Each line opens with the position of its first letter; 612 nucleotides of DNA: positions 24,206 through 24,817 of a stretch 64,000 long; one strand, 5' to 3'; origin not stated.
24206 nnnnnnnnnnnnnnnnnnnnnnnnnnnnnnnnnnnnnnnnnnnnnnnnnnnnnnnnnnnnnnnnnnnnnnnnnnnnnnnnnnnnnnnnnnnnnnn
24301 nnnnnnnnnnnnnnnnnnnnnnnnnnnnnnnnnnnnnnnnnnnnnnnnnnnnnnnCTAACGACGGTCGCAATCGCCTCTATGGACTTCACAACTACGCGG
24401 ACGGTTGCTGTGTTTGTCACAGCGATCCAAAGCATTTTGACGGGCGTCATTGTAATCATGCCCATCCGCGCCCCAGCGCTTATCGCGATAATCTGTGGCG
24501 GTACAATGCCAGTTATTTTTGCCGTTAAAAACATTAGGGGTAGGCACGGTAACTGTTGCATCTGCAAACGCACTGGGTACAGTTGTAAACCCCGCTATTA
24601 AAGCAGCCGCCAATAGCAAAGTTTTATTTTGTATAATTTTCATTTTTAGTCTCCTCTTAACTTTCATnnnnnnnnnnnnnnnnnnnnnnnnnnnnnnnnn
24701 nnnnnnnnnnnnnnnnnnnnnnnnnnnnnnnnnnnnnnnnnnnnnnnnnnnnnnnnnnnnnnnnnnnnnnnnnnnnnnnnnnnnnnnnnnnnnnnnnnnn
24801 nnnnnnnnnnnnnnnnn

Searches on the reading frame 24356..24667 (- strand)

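Call 38: search_protein_families(library=pfam, proteins=[window:24356-24667:-], max_evalue=0.00001)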
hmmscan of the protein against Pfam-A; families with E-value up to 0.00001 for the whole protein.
window:24356-24667:- (103 aa): 0 families

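Call 41: search_protein_families(library=pfam, proteins=[window:24356-24667:-], max_evalue=0.01)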
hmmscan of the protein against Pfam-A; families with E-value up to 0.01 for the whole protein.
window:24356-24667:- (103 aa): 1 family
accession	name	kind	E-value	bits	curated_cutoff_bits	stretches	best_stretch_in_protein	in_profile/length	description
PF13827.11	DUF4189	-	0.0057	17.7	25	1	54-100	50-97/97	Domain of unknown function (DUF4189)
